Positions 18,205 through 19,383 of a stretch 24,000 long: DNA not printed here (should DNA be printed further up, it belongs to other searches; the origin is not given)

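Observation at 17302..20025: Minimal Bacillus-LipA-like lipase in one operon with a parvulin PPIase and a Lif-type foldase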

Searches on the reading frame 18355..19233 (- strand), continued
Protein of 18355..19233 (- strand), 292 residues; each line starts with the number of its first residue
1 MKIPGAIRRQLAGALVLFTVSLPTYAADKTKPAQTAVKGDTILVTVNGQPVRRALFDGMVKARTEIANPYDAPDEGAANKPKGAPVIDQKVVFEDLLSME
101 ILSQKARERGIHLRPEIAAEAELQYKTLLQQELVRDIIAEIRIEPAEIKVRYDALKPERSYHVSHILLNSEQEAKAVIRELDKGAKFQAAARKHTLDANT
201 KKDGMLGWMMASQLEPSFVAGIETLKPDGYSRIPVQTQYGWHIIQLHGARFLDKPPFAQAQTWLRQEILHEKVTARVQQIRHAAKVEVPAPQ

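Call 41: find_encoding_contigs(protein=P0190, flank=4000, max_places=1)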
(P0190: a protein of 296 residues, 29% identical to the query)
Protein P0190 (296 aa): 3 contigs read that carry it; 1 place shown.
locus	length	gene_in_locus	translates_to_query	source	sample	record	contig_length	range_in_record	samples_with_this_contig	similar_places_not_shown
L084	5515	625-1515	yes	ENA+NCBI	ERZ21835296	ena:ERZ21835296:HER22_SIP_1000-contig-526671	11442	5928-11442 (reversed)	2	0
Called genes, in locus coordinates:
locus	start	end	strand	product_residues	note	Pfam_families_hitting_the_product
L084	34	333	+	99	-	PF03795:YCII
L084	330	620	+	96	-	PF01722:BolA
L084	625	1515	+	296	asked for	PF13623:SurA_N_2 (weak), PF13624:SurA_N_3 (faint), PF13145:Rotamase_2, PF13616:Rotamase_3, PF00639:Rotamase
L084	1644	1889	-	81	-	-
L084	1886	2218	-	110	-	-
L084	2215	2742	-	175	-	PF00929:RNase_T, PF16473:Rv2179c-like (faint)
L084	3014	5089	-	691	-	PF22745:Nlig-Ia, PF01653:DNA_ligase_aden, PF03120:OB_DNA_ligase, PF03119:DNA_ligase_ZBD, PF14520:HHH_5 (weak), PF12826:HHH_2, PF14520:HHH_5 (weak), PF00533:BRCT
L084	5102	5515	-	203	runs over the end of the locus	PF04354:ZipA_C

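Call 42: find_encoding_contigs(protein=P0183, flank=5000, max_places=1)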
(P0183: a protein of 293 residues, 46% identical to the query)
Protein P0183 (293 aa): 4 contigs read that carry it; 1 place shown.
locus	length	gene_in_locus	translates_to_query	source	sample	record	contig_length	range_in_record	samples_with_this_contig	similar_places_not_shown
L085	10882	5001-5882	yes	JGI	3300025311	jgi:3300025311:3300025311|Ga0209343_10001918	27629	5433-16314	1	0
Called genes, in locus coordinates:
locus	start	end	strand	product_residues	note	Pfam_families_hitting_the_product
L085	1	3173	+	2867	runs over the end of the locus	?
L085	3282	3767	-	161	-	PF18598:TetR_C_36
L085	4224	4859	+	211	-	PF24096:DUF7379 (weak), PF05990:DUF900 (faint), PF06028:DUF915 (weak), PF01674:Lipase_2, PF05057:DUF676 (weak), PF07819:PGAP1 (faint), PF00561:Abhydrolase_1 (weak), PF02089:Palm_thioest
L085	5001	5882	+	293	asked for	PF13145:Rotamase_2, PF13616:Rotamase_3, PF00639:Rotamase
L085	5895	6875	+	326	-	PF03280:Lipase_chap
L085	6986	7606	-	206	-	PF00440:TetR_N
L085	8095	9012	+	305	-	-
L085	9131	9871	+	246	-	PF03280:Lipase_chap (weak)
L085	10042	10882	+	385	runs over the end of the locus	PF00144:Beta-lactamase (weak)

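Call 61: search_protein_families(library=pfam, proteins=[L085:8095-9012:+, L085:9131-9871:+, L085:5895-6875:+], max_evalue=0.01)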
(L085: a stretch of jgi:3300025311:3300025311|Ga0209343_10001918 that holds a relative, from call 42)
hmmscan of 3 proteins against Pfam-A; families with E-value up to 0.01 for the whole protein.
L085:8095-9012:+ (305 aa): 0 families

L085:9131-9871:+ (246 aa): 1 family
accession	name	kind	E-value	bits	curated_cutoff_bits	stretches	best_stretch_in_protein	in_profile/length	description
PF03280.19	Lipase_chap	-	7.5e-06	26.5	25.7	1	134-209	2-67/192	Proteobacterial lipase chaperone protein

L085:5895-6875:+ (326 aa): 1 family
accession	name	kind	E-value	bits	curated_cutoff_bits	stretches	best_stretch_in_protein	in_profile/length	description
PF03280.19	Lipase_chap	-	4.6e-28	98.9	25.7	1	124-312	2-191/192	Proteobacterial lipase chaperone protein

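Call 63: search_solved_structures(query=L085:8095-9012:+, max_evalue=0.1)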
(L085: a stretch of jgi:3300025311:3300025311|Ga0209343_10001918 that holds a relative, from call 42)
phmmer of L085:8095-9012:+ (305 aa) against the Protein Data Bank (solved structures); distinct sequences matched with E-value up to 0.1: 0.
